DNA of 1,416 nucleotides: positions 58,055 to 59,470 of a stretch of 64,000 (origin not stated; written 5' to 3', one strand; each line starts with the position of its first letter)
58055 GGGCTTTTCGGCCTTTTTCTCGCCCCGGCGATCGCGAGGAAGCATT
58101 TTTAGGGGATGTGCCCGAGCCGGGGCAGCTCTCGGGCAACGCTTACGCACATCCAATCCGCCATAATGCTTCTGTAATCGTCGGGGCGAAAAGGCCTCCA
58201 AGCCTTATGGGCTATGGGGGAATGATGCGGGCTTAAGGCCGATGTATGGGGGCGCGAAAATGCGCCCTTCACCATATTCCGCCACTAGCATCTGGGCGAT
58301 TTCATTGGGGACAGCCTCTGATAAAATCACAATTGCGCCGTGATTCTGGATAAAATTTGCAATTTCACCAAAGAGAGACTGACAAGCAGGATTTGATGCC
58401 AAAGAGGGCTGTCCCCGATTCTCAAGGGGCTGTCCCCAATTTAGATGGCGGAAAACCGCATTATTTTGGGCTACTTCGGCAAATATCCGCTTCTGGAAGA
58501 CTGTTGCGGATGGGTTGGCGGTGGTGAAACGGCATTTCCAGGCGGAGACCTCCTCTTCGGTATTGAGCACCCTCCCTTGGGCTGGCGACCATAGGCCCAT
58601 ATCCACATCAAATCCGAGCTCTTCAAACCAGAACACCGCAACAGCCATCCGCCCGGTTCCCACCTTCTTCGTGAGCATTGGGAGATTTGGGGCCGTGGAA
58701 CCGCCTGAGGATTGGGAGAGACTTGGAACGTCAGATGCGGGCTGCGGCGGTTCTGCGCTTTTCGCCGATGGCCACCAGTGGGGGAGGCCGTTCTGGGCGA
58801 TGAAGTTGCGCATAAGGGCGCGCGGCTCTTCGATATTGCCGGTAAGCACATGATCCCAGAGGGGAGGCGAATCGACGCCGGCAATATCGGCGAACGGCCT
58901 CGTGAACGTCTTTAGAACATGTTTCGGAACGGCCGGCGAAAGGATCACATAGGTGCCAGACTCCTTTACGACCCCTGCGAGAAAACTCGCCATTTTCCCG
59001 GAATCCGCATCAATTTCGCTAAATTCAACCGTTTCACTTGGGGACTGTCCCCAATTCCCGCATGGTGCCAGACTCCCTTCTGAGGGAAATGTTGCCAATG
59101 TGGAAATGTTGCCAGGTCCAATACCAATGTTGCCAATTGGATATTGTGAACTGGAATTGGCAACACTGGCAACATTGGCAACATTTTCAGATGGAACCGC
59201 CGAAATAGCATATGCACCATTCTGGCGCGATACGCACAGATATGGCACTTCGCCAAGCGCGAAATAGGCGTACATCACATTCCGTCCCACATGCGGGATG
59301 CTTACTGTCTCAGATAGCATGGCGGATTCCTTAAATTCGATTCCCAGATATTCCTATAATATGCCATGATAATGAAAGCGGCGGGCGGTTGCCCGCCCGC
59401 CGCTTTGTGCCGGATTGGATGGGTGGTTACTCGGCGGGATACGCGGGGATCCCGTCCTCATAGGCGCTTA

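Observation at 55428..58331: Putative TaqI-like MTase plus endonuclease cassette inserted at the 3' end of a gene and bracketed by ~90-bp direct repeats; lower GC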

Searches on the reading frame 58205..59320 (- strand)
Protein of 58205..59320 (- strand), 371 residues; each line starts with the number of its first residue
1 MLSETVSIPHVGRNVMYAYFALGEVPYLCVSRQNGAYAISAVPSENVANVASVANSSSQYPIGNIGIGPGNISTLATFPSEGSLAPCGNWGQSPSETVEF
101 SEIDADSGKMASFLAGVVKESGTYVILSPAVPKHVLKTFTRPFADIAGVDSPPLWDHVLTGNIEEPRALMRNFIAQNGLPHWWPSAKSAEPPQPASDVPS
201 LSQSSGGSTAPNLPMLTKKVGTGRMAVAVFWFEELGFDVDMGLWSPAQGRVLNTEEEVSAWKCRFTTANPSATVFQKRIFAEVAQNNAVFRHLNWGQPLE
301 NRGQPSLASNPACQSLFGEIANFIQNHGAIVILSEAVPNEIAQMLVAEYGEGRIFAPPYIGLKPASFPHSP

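Call 6: search_protein_families(library=pfam, proteins=[window:58205-59320:-], max_evalue=0.01)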
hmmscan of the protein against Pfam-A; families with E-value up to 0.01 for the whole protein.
window:58205-59320:- (371 aa): 0 families

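Call 10: find_encoding_contigs(protein=window:58205-59320:-, flank=10000, max_places=10)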
Protein window:58205-59320:- (371 aa): no gene with exactly this product is on record in the collection.

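Call 12: find_homologous_proteins(query=window:58205-59320:-)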
Query window:58205-59320:- (371 aa): 3 proteins with E <= 0.001 among 2510 candidates.
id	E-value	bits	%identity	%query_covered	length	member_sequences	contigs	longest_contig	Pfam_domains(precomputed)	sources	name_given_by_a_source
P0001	4.2e-223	758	93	98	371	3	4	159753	-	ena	-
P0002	5.1e-158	544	69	98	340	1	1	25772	-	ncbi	-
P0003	3.1e-87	311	48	94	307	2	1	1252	-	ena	-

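Call 13: find_encoding_contigs(protein=P0001, flank=10000, max_places=10)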
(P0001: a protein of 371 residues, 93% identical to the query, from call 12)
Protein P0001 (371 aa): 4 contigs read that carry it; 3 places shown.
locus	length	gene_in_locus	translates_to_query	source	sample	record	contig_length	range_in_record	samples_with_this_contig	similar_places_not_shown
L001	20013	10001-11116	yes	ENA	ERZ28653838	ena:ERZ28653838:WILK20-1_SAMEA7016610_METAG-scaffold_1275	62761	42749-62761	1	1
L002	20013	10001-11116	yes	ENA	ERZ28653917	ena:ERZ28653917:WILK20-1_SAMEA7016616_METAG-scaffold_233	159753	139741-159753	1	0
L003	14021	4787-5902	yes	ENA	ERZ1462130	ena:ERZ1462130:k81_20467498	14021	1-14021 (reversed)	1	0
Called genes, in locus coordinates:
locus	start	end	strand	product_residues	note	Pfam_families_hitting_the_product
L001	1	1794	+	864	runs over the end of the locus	PF07549:Sec_GG (faint), PF21760:SecD_1st, PF22599:SecDF_P1_head, PF02355:SecD_SecF_C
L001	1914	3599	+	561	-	PF00561:Abhydrolase_1, PF07021:MetW, PF13489:Methyltransf_23, PF08241:Methyltransf_11, PF08242:Methyltransf_12 (weak), PF13649:Methyltransf_25, PF13847:Methyltransf_31 (weak)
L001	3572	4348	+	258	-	PF00132:Hexapep (faint)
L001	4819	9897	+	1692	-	-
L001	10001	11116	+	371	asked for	-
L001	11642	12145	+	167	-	-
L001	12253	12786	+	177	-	PF02915:Rubrerythrin, PF21349:RUBY_RBDX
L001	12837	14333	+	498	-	PF02127:Peptidase_M18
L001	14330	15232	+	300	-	PF00892:EamA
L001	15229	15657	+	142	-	-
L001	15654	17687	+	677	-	PF19310:TOP_N, PF01432:Peptidase_M3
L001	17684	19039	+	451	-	-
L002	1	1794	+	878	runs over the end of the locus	PF07549:Sec_GG (faint), PF21760:SecD_1st, PF22599:SecDF_P1_head, PF02355:SecD_SecF_C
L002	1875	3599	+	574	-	PF00561:Abhydrolase_1, PF07021:MetW, PF13489:Methyltransf_23, PF08241:Methyltransf_11, PF08242:Methyltransf_12 (weak), PF13649:Methyltransf_25, PF13847:Methyltransf_31 (weak)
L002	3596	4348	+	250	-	PF00132:Hexapep (faint)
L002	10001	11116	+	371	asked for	-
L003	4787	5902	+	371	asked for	-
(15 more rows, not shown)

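Call 14: find_encoding_contigs(protein=P0002, flank=10000, max_places=10)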
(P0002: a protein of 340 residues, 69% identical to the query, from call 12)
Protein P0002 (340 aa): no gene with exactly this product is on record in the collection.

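Call 15: find_encoding_contigs(protein=P0003, flank=10000, max_places=10)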
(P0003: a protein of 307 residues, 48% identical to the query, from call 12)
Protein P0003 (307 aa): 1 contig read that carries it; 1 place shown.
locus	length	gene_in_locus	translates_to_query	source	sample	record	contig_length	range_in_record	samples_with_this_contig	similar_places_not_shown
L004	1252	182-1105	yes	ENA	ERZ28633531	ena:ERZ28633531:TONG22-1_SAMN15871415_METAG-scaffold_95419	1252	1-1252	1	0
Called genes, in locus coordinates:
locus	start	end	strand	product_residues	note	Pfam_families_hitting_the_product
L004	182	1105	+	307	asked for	-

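Call 45: search_protein_families(library=ncbifam, proteins=[window:58205-59320:-], max_evalue=0.001)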
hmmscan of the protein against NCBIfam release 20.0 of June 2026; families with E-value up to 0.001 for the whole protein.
window:58205-59320:- (371 aa): 0 families

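Call 57: find_homologous_proteins(query=A4, max_evalue=0.001)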
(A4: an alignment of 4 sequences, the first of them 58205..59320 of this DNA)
Query A4 (4 sequences) (371 aa, profile of the alignment): 4 proteins with E <= 0.001 among 8000 candidates.
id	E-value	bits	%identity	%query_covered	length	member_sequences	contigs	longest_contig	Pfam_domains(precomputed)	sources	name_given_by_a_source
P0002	1.9e-213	726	69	98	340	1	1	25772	-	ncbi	-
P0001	5.0e-206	702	93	98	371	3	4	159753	-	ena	-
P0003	5.1e-162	557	48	94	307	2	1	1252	-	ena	-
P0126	8.8e-35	139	37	71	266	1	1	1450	-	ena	-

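Call 58: find_encoding_contigs(protein=P0126, flank=5000, max_places=4)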
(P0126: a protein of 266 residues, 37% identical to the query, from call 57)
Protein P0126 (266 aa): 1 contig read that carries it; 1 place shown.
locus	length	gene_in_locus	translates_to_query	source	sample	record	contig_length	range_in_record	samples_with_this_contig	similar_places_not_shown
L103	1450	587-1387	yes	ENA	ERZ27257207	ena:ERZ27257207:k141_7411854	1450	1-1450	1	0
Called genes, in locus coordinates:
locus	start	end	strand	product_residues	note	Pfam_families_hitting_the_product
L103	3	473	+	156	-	?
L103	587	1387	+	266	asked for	-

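Call 63: search_protein_families(library=padloc, proteins=[window:58205-59320:-], max_evalue=0.001)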
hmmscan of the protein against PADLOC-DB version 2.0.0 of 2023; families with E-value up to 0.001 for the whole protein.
window:58205-59320:- (371 aa): 0 families
